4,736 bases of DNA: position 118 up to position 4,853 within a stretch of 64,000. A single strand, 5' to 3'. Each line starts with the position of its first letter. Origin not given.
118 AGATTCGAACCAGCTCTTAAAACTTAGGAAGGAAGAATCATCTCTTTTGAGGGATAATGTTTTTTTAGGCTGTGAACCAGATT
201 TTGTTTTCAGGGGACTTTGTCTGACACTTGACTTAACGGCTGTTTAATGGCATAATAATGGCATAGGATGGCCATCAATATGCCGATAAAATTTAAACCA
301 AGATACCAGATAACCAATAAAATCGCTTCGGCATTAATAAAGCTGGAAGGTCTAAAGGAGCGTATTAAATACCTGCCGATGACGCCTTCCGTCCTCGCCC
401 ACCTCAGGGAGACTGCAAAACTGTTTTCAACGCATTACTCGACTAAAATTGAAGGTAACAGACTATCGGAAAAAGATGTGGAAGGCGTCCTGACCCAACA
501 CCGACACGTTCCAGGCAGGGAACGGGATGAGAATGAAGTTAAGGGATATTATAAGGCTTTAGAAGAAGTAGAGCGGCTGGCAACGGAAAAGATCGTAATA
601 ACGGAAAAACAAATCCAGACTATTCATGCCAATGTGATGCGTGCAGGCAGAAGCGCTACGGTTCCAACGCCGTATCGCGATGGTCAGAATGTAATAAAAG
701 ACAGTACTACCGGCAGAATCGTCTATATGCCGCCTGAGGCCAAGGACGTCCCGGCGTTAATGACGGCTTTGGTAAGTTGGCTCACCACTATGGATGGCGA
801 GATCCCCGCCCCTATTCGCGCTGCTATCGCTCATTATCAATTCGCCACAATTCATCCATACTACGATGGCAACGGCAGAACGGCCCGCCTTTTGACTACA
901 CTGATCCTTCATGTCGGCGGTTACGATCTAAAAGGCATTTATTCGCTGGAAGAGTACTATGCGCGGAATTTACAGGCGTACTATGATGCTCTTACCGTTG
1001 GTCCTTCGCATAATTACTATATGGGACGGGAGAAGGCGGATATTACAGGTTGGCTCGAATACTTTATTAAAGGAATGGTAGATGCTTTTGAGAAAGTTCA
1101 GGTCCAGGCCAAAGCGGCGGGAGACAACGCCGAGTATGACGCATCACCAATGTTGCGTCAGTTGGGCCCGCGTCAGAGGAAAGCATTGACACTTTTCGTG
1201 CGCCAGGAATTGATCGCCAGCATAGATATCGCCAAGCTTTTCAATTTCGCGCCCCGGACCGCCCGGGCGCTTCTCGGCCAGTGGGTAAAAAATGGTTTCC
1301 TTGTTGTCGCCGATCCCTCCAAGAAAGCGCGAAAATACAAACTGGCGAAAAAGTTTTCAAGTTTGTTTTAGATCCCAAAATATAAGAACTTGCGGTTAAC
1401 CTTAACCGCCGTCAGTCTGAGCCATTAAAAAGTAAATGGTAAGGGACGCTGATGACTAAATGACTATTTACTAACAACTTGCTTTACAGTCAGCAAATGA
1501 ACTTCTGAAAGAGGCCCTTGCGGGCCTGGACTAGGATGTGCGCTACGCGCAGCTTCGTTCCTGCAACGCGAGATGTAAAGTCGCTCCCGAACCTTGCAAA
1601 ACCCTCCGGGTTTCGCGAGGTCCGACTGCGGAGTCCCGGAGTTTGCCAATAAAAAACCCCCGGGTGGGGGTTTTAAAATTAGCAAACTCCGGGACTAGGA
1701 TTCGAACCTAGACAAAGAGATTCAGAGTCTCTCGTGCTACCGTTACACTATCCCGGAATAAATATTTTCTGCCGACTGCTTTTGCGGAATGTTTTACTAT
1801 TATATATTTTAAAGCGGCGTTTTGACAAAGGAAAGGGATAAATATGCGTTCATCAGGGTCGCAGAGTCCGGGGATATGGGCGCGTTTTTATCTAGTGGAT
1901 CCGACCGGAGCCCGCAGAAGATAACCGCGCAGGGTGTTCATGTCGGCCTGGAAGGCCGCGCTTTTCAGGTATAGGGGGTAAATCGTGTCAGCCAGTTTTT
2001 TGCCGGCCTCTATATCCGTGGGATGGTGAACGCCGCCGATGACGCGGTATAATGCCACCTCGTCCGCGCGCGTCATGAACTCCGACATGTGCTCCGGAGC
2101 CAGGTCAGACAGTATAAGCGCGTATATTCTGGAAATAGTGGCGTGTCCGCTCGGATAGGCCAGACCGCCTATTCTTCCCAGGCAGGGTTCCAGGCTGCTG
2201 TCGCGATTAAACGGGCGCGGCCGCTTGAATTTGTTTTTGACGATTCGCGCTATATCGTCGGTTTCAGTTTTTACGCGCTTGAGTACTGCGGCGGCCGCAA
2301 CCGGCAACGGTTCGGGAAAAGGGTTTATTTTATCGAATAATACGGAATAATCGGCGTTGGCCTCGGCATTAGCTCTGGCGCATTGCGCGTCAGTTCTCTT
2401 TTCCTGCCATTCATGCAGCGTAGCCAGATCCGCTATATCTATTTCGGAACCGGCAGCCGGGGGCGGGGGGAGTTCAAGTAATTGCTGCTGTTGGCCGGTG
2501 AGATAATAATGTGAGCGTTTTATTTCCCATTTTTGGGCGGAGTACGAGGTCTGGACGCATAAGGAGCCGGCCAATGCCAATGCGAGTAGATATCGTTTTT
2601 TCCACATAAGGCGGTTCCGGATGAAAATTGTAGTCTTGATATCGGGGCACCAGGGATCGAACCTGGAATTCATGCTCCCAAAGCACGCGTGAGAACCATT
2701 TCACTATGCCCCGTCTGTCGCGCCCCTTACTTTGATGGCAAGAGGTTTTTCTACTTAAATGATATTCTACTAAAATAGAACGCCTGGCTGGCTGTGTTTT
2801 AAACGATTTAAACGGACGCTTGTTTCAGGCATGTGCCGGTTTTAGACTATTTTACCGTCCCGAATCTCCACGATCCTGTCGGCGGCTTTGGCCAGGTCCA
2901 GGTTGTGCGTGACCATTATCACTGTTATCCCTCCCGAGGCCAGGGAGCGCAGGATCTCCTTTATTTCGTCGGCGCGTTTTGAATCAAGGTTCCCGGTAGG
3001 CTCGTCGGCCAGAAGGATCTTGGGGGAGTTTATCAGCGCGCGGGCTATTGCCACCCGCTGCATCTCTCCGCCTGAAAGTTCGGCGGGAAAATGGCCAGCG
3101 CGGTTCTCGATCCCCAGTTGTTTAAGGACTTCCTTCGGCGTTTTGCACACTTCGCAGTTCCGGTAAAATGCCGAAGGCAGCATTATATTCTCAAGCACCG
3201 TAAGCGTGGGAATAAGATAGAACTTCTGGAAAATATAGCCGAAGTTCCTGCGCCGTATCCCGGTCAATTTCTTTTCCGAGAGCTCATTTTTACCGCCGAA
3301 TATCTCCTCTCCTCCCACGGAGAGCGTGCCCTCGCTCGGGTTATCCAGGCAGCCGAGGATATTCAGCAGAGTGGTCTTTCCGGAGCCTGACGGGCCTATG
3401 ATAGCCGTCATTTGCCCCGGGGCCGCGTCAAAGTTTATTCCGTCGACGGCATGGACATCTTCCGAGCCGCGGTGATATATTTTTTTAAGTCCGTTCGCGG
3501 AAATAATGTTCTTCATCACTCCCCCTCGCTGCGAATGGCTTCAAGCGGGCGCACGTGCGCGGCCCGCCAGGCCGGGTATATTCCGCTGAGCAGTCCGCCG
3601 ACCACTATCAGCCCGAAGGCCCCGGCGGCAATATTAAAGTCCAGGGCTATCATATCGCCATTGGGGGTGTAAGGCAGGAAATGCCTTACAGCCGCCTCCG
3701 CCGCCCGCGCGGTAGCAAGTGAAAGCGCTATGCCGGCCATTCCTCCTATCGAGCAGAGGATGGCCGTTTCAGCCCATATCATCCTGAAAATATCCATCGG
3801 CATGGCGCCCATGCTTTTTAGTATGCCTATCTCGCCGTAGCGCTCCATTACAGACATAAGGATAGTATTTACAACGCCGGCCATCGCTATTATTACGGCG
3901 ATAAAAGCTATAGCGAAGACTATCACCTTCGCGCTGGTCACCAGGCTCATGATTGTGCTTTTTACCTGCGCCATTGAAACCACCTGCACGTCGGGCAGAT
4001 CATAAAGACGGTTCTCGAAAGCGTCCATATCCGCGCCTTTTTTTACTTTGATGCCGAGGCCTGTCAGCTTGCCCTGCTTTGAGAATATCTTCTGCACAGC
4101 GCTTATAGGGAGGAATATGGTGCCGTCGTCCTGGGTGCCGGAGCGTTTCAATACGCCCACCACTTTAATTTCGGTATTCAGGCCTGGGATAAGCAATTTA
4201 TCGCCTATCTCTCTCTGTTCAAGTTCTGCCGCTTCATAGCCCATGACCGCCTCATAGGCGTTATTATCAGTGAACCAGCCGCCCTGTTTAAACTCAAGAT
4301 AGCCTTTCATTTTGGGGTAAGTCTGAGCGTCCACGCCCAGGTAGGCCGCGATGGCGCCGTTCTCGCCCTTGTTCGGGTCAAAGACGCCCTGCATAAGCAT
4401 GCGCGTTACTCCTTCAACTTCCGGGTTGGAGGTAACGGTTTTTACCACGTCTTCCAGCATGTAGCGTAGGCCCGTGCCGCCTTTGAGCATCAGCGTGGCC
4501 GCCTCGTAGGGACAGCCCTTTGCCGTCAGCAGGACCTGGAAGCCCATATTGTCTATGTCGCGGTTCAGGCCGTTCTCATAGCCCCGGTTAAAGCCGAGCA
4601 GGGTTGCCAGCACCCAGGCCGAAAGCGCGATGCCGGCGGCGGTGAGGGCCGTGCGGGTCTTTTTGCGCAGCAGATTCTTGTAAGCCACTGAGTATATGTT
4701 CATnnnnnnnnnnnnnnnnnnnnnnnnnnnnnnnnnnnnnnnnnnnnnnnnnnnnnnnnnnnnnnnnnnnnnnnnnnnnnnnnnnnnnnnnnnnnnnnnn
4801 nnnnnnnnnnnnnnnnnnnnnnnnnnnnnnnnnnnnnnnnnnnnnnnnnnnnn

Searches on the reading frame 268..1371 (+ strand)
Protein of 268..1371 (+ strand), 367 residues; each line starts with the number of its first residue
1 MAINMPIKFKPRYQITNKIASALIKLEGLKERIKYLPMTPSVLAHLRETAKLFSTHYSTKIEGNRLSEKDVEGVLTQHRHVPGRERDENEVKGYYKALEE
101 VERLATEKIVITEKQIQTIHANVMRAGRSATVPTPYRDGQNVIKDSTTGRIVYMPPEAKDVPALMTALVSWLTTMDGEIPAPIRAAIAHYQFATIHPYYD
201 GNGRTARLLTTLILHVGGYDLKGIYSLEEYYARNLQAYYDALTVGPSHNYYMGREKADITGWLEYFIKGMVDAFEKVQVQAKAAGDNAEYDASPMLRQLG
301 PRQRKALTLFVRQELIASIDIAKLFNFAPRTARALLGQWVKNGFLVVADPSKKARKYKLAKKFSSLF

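Call 71: search_protein_families(library=pfam, proteins=[window:268-1371:+], max_evalue=0.00001)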
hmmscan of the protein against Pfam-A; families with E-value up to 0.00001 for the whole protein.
window:268-1371:+ (367 aa): 1 family
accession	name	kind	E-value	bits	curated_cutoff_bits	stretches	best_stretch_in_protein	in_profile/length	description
PF02661.23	Fic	-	1.1e-20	74.7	24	1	111-214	2-93/93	Fic/DOC family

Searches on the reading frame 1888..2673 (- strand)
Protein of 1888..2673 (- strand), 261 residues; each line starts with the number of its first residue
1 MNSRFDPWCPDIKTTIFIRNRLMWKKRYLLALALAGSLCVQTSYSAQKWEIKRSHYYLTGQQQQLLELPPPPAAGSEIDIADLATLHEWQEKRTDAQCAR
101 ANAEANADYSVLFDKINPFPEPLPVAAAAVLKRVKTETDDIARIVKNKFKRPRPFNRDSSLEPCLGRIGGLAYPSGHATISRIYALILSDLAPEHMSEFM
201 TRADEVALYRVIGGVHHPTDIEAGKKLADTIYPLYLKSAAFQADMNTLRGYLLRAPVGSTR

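Call 71: search_protein_families(library=pfam, proteins=[window:1888-2673:-], max_evalue=0.00001)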
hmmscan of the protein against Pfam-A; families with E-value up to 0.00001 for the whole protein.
window:1888-2673:- (261 aa): 1 family
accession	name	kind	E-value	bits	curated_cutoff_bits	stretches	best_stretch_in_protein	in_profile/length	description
PF01569.27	PAP2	-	8.3e-09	35.7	27.2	1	143-224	17-110/130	PAP2 superfamily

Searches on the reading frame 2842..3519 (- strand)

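Call 71: search_protein_families(library=pfam, proteins=[window:2842-3519:-], max_evalue=0.00001)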
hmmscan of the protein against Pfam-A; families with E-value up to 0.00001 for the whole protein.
window:2842-3519:- (225 aa): 3 families
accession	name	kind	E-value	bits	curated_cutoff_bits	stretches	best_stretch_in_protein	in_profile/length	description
PF00005.33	ABC_tran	-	5.5e-33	114.9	25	1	26-175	2-136/137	ABC transporter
PF13304.12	AAA_21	-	3.7e-11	44.1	27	0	37-65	1-42/304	AAA domain, putative AbiEii toxin, Type IV TA system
PF02463.25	SMC_N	-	2.3e-06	27.7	40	0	135-220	130-212/220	RecF/RecN/SMC N terminal domain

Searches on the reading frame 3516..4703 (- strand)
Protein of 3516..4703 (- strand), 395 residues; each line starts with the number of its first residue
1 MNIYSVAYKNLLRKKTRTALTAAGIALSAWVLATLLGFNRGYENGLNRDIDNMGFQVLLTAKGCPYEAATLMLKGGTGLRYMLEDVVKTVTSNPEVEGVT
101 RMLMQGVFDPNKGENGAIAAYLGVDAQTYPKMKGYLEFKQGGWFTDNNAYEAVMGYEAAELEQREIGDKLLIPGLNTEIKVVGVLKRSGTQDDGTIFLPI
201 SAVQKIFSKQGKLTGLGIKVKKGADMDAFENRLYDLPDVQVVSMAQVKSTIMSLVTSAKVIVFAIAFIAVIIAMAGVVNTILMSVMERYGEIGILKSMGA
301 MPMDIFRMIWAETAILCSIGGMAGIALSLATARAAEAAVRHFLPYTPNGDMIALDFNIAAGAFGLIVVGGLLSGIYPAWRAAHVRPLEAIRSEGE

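Call 71: search_protein_families(library=pfam, proteins=[window:3516-4703:-], max_evalue=0.00001)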
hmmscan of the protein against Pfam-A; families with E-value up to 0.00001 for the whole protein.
window:3516-4703:- (395 aa): 2 families
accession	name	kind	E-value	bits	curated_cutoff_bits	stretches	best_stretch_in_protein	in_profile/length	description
PF12704.14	MacB_PCD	-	1.1e-20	75.3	27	1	18-233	1-204/207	MacB-like periplasmic core domain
PF02687.27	FtsX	-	2.6e-15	57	25.5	1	264-384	2-118/120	FtsX-like permease C-terminal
